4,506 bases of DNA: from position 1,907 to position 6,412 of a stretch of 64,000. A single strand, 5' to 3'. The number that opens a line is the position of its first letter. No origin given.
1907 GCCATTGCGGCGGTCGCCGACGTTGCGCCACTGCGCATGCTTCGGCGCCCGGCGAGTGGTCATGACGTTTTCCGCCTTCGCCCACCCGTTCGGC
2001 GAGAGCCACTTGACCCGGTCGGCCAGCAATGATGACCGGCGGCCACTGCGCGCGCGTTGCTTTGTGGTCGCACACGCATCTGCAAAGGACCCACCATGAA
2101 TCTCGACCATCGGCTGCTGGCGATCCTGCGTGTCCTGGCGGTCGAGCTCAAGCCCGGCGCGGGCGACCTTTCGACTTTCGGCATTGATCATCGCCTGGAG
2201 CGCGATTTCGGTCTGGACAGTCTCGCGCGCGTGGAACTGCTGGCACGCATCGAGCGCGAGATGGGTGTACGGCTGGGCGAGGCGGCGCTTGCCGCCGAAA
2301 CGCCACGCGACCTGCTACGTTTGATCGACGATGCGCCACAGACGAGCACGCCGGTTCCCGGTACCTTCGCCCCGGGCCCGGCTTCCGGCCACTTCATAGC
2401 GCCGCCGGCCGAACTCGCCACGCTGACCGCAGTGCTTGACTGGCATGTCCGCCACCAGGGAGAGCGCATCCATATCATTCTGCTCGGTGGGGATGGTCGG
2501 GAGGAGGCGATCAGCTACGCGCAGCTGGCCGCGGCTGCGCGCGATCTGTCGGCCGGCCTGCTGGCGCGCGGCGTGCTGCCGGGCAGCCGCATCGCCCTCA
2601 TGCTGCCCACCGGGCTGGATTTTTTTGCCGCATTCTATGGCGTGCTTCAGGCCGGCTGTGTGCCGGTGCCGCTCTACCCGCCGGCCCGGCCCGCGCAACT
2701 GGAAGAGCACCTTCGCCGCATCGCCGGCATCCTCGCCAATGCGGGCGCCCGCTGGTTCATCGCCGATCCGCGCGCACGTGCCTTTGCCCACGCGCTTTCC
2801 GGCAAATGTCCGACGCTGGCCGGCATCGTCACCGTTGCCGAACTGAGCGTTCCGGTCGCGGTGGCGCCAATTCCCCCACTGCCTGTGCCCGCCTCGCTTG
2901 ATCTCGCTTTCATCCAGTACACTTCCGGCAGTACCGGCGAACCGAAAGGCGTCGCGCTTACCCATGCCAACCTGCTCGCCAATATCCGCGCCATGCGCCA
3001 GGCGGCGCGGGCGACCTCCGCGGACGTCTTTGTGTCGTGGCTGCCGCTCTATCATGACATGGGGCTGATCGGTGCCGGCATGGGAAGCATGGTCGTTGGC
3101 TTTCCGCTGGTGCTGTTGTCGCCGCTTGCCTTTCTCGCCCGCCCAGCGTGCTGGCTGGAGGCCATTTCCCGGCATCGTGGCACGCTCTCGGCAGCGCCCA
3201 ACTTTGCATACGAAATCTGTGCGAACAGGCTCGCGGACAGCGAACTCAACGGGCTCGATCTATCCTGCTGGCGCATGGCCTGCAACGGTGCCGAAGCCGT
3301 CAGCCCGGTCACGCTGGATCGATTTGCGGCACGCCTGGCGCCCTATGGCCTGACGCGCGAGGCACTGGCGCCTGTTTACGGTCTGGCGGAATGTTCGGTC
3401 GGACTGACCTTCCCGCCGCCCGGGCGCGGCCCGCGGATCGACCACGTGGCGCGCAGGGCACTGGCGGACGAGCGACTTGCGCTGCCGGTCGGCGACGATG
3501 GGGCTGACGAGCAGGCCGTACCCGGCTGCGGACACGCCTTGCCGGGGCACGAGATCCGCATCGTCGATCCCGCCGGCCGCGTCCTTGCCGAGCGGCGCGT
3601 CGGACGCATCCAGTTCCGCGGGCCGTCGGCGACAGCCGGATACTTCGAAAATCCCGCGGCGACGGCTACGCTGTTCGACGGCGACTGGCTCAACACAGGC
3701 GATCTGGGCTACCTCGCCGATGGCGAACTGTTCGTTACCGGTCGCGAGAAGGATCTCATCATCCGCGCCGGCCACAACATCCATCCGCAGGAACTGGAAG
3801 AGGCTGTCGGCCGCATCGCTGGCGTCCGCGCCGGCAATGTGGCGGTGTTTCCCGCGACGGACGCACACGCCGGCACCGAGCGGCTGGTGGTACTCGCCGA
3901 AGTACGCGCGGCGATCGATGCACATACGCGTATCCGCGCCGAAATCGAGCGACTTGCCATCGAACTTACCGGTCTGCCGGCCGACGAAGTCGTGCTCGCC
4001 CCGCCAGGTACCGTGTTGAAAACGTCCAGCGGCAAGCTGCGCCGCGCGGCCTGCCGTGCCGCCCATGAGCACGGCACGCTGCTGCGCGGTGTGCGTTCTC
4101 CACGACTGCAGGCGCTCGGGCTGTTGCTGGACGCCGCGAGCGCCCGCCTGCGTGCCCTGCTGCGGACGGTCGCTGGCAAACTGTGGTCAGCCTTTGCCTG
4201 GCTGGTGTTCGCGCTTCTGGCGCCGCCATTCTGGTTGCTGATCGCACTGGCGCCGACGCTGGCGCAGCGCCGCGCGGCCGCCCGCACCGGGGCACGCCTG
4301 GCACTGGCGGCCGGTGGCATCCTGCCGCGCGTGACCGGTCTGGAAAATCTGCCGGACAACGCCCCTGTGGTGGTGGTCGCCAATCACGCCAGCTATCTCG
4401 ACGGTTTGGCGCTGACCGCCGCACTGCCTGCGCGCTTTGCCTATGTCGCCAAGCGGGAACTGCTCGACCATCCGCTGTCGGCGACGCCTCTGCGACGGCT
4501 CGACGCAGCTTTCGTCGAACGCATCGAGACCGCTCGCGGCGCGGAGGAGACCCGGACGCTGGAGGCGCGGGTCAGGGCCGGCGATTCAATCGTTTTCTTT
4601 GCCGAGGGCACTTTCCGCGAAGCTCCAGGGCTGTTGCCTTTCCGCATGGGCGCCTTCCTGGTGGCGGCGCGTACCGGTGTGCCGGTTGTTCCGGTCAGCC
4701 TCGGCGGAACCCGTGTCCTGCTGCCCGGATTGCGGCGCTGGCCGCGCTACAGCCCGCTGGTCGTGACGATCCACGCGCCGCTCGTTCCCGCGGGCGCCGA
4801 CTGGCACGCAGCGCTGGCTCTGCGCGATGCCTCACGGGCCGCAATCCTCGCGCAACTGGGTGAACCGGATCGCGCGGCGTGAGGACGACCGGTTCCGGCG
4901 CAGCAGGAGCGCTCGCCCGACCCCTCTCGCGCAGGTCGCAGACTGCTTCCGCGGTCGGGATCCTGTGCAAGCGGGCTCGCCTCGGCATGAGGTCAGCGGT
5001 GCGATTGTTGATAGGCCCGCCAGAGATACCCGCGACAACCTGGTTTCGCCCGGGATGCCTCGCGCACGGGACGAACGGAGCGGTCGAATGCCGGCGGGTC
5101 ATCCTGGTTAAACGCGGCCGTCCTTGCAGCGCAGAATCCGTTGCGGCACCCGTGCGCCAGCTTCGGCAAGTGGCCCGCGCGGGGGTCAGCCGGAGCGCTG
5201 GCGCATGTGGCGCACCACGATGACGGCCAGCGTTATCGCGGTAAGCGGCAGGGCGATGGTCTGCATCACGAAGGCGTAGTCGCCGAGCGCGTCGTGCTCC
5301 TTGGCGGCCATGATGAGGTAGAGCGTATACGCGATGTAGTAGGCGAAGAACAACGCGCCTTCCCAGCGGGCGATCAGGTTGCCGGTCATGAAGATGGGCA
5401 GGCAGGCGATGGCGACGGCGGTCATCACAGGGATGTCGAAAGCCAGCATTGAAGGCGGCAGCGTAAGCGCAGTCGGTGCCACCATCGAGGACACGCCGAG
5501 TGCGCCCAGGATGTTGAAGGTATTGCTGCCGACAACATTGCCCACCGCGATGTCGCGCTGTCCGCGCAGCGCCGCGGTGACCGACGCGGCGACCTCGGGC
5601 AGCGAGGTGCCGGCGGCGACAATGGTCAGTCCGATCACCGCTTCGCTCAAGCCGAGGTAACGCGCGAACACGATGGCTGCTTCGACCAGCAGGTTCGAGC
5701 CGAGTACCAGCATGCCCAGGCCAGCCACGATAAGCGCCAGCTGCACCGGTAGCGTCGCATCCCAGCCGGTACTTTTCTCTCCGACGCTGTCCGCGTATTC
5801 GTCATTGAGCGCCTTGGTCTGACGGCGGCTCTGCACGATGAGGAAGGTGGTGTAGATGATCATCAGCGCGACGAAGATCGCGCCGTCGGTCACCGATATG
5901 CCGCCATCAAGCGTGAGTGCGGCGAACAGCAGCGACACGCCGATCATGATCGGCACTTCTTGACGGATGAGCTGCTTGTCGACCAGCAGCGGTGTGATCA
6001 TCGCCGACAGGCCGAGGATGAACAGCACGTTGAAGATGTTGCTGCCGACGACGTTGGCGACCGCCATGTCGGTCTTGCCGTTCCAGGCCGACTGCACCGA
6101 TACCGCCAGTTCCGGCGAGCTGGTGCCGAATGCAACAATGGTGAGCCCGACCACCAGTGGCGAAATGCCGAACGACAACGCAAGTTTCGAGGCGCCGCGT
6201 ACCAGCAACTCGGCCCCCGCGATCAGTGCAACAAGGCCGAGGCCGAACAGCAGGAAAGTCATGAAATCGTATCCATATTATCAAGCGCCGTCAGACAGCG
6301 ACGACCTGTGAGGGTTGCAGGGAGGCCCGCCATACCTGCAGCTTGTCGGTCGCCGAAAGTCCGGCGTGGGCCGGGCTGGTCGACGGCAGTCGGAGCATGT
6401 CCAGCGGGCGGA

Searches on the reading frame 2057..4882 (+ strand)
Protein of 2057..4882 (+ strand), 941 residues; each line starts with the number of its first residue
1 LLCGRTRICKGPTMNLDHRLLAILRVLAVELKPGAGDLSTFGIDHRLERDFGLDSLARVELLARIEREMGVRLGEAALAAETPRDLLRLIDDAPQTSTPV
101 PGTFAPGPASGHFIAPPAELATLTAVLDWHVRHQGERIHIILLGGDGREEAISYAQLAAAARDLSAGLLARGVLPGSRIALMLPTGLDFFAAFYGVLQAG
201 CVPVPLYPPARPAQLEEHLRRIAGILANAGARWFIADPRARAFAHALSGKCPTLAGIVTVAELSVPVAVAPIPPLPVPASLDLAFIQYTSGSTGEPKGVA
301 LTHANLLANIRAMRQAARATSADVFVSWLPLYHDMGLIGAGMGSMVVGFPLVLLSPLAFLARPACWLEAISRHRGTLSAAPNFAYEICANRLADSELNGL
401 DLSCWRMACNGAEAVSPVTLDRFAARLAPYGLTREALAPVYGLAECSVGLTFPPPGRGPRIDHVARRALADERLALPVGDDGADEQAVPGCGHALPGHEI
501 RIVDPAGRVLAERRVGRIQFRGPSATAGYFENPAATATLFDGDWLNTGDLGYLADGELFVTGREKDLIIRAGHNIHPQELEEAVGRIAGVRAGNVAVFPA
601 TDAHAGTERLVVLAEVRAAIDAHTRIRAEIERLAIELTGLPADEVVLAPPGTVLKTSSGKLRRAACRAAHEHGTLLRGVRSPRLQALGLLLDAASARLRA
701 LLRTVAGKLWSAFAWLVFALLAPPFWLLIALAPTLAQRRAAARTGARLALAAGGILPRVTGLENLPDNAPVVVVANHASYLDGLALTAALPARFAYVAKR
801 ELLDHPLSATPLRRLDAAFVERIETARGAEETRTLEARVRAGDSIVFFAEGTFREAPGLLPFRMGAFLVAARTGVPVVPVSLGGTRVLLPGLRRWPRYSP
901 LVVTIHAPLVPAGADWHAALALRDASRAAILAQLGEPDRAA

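Call 75: search_protein_families(library=pfam, proteins=[window:2057-4882:+], max_evalue=0.00001)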
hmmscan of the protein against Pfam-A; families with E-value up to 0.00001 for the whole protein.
window:2057-4882:+ (941 aa): 3 families
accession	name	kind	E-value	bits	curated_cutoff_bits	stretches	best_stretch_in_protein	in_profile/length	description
PF00501.34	AMP-binding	-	5e-68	230.1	29.9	1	128-530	2-384/384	AMP-binding enzyme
PF01553.26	Acyltransferase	-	9.8e-27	93.8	23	1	758-882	3-131/132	Acyltransferase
PF00550.31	PP-binding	-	6.1e-08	33.3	20.8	1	39-90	16-67/67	Phosphopantetheine attachment site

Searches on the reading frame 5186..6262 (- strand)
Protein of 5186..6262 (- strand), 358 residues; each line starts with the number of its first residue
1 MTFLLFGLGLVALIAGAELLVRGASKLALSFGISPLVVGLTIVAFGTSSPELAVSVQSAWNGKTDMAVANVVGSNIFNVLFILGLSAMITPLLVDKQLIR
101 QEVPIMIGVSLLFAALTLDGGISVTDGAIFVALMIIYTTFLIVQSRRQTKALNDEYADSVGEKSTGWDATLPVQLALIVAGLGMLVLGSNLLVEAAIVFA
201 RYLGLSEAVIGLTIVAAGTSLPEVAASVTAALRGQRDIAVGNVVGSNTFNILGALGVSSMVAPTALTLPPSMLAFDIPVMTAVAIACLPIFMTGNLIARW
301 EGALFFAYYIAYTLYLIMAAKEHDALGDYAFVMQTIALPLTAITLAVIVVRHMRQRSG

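Call 81: search_protein_families(library=pfam, proteins=[window:5186-6262:-], max_evalue=0.00001)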
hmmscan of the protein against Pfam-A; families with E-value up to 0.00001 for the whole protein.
window:5186-6262:- (358 aa): 1 family
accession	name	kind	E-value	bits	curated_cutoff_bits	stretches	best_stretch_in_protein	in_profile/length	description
PF01699.29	Na_Ca_ex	-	1.8e-67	226.4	24.9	2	3-142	3-150/151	Sodium/calcium exchanger protein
